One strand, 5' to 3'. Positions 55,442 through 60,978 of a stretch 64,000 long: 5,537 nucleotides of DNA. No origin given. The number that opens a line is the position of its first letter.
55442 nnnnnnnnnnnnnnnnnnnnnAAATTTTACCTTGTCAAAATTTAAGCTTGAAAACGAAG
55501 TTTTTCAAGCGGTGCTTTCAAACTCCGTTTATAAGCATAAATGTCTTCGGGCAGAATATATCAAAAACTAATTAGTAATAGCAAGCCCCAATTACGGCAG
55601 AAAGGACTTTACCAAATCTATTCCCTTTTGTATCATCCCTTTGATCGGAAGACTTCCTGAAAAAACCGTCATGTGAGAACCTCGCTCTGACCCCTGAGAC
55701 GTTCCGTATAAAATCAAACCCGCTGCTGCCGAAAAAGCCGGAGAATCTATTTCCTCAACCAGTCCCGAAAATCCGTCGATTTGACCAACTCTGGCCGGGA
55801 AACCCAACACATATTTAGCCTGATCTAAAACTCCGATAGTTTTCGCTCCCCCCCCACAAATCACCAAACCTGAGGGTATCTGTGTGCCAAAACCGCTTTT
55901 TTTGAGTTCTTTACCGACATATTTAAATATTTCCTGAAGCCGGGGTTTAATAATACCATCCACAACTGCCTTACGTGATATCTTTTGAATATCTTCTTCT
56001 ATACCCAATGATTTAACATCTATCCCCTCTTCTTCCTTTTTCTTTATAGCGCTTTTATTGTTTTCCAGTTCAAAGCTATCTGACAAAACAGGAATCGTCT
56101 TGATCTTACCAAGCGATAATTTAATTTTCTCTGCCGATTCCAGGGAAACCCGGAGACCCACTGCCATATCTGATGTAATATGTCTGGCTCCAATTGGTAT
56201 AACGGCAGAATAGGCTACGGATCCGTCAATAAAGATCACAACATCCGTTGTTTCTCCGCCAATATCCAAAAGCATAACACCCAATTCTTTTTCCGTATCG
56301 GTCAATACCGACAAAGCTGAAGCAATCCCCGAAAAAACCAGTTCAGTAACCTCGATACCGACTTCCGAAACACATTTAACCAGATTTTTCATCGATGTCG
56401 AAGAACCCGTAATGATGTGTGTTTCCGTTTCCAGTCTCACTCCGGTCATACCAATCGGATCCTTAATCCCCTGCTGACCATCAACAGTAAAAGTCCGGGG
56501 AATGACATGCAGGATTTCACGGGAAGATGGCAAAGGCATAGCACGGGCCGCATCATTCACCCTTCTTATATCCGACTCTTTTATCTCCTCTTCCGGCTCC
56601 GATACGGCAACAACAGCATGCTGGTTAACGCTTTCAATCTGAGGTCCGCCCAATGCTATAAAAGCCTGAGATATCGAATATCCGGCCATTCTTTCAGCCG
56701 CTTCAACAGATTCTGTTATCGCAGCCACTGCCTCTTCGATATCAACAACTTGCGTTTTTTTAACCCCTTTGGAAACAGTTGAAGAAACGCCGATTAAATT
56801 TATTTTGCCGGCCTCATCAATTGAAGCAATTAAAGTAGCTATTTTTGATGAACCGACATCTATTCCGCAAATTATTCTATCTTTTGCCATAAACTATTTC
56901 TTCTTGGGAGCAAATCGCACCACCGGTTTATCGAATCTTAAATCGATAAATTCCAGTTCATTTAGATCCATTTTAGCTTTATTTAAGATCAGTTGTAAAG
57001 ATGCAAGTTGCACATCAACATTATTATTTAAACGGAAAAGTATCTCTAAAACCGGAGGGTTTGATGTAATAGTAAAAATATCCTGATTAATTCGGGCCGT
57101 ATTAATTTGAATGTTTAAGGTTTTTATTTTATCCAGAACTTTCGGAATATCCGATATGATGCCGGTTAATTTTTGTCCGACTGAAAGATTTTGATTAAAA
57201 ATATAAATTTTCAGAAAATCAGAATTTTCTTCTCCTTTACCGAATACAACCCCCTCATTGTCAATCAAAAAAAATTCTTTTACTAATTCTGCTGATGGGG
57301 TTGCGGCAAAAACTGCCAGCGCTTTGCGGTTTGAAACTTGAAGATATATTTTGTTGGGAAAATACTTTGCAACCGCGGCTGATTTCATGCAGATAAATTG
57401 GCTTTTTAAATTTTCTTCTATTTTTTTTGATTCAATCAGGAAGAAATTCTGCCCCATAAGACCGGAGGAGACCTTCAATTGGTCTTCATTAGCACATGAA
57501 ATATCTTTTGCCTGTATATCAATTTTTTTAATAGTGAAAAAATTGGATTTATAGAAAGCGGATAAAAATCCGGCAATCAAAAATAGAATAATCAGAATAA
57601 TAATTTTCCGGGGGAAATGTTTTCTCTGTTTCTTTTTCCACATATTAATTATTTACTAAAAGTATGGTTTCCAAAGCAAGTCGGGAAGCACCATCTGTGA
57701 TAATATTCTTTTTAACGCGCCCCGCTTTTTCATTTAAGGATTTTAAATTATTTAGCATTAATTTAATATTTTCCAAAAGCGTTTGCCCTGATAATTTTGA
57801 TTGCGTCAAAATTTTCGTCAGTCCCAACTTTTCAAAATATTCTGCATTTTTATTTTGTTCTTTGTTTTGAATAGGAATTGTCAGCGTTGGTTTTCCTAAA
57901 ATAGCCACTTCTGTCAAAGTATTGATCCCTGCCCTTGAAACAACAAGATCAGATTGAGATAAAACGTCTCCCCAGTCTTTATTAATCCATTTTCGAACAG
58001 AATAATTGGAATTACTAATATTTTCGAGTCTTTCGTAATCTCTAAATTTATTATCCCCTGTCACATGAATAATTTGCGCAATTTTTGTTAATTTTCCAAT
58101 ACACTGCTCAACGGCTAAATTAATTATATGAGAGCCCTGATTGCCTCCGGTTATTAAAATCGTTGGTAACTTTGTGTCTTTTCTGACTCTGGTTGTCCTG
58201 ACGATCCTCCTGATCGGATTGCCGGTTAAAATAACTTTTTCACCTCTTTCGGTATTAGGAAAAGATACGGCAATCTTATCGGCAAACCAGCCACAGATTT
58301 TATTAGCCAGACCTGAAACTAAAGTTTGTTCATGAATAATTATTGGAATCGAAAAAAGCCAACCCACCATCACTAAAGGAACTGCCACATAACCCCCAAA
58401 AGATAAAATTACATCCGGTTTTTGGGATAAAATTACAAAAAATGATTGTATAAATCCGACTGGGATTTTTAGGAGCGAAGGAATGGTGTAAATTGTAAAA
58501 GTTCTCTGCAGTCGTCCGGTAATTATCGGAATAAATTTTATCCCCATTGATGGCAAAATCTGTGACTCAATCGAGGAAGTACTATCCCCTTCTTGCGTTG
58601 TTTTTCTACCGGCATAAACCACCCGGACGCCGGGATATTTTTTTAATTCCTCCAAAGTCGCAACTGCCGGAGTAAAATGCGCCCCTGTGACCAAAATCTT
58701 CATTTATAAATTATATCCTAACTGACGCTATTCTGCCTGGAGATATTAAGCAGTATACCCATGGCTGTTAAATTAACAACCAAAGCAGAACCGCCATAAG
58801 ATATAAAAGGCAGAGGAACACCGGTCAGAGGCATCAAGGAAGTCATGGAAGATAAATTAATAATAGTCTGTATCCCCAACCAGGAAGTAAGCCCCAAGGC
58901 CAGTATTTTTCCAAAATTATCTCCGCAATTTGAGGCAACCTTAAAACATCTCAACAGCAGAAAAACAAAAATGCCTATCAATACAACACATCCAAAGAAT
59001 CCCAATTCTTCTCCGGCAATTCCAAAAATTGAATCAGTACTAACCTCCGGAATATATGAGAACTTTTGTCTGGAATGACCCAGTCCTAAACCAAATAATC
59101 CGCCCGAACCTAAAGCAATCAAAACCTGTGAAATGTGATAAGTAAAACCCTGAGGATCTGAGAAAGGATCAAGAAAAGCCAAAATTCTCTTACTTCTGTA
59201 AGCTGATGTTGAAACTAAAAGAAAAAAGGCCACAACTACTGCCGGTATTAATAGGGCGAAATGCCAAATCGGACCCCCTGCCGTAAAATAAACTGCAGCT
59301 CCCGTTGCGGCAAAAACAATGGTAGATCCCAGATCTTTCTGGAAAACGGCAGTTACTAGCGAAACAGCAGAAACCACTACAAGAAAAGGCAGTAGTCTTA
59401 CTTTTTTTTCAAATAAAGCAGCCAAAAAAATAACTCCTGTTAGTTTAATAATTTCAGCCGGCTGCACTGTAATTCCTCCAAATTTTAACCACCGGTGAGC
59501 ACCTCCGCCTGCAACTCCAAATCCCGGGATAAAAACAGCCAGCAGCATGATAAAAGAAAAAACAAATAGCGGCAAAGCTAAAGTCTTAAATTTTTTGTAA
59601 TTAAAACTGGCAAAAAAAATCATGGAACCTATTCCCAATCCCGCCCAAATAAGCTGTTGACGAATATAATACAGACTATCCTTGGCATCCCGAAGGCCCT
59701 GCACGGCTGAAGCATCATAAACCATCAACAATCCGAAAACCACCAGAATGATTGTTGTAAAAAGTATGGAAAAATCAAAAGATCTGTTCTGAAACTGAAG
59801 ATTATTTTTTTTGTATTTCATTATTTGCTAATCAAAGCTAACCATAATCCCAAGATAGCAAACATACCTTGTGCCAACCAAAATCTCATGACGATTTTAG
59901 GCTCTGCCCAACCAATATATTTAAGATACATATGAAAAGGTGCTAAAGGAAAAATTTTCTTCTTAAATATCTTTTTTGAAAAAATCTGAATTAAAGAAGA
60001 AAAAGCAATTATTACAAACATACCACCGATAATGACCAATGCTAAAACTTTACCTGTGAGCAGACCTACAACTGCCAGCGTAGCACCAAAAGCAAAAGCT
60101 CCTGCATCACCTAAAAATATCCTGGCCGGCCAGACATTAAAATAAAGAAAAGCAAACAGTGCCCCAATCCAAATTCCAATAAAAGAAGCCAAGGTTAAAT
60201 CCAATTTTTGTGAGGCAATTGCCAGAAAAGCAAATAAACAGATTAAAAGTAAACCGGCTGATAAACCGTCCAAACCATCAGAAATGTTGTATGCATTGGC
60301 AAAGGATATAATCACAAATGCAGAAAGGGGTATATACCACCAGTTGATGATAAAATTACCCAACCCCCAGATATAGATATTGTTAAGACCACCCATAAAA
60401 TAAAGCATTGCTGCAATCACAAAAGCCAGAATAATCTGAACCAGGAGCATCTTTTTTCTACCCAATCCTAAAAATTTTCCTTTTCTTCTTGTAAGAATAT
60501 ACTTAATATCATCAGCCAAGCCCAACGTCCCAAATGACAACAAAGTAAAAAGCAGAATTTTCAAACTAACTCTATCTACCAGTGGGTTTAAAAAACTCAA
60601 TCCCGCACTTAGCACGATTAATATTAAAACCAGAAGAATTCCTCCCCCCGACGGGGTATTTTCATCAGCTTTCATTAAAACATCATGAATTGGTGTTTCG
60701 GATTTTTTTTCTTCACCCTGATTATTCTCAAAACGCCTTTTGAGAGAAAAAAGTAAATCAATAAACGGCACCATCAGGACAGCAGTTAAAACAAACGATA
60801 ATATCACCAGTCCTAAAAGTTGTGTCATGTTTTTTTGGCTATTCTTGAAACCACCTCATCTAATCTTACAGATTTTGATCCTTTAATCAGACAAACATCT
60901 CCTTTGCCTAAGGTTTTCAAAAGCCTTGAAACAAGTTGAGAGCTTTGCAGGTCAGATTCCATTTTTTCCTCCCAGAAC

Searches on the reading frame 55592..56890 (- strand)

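Call 33: search_protein_families(library=pfam, proteins=[window:55592-56890:-], max_evalue=0.001)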
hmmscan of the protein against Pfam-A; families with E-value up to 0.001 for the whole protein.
window:55592-56890:- (432 aa): 6 families
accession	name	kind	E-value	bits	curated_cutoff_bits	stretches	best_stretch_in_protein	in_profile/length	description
PF14450.12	FtsA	-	7.8e-32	110.7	31.8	2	206-391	1-127/127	Cell division protein FtsA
PF02491.25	SHS2_FTSA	-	2e-30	105.4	25.4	1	82-161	1-79/79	SHS2 domain inserted in FTSA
PF11104.14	PilM_2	-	3.2e-05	23.5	27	0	192-258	169-235/340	Type IV pilus assembly protein PilM;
PF06723.19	MreB_Mbl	-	3.3e-05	23.3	27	1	170-356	112-291/327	MreB/Mbl protein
PF06277.17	EutA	-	0.00023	20.6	27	1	198-243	138-183/475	Ethanolamine utilisation protein EutA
PF01968.24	Hydantoinase_A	-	0.00099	18.9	22.9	0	182-229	55-105/291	Hydantoinase/oxoprolinase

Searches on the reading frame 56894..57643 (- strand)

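Call 33: search_protein_families(library=pfam, proteins=[window:56894-57643:-], max_evalue=0.001)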
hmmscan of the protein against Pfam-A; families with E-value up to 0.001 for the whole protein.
window:56894-57643:- (249 aa): 1 family
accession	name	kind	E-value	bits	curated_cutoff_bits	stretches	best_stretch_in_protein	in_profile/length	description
PF08478.15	POTRA_1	-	1e-06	29.4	23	1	36-105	1-68/69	POTRA domain, FtsQ-type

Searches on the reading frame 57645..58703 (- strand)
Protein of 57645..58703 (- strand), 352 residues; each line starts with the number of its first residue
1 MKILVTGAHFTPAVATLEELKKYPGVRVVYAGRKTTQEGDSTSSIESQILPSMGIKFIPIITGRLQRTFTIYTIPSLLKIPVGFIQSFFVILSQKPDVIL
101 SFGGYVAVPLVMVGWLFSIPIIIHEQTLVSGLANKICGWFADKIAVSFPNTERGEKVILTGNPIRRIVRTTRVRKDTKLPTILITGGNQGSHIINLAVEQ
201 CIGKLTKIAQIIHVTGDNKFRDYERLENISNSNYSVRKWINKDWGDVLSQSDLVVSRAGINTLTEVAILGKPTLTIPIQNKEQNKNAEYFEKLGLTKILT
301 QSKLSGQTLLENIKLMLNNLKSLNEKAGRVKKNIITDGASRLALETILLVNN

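Call 33: search_protein_families(library=pfam, proteins=[window:57645-58703:-], max_evalue=0.001)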
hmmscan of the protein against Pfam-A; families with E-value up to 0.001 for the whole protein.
window:57645-58703:- (352 aa): 3 families
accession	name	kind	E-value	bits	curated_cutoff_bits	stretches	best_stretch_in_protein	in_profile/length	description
PF04101.22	Glyco_tran_28_C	-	1e-27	97.7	22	1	181-341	1-165/166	Glycosyltransferase family 28 C-terminal domain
PF03033.26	Glyco_transf_28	-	8.1e-23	81.5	26.2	1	6-145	8-138/139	Glycosyltransferase family 28 N-terminal domain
PF13528.12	Glyco_trans_1_3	-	2.9e-06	27.1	25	1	209-308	210-313/322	Glycosyl transferase family 1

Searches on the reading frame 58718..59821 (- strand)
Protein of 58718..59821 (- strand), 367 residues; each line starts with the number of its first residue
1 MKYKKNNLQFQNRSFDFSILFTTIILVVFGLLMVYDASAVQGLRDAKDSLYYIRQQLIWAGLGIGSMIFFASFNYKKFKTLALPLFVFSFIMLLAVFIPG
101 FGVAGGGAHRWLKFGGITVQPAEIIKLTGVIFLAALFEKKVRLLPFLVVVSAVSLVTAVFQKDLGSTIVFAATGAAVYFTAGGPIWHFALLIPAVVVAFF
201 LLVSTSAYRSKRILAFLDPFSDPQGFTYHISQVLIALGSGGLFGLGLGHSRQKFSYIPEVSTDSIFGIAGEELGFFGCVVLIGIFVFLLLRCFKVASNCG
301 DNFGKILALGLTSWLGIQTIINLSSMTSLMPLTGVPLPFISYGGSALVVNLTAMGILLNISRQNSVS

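Call 33: search_protein_families(library=pfam, proteins=[window:58718-59821:-], max_evalue=0.001)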
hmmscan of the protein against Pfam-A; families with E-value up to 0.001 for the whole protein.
window:58718-59821:- (367 aa): 1 family
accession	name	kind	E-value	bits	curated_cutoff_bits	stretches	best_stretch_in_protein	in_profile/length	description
PF01098.24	FTSW_RODA_SPOVE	-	8.2e-98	328.1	26.4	1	20-364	4-354/356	Cell cycle protein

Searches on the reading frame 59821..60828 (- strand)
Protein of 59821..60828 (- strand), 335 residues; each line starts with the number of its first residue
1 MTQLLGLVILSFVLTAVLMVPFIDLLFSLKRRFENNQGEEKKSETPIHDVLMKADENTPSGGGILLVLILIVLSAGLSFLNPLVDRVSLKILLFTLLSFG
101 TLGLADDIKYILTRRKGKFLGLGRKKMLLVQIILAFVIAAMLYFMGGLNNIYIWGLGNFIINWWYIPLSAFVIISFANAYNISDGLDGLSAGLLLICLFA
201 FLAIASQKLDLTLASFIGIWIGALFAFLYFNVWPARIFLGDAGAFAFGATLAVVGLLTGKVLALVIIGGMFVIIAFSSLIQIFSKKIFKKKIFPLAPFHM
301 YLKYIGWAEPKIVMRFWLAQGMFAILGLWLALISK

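Call 33: search_protein_families(library=pfam, proteins=[window:59821-60828:-], max_evalue=0.001)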
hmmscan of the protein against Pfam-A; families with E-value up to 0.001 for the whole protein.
window:59821-60828:- (335 aa): 1 family
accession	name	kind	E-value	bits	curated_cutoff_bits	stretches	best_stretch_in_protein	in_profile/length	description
PF00953.26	Glycos_transf_4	-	3.7e-26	92.5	27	1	91-257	3-158/160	Glycosyl transferase family 4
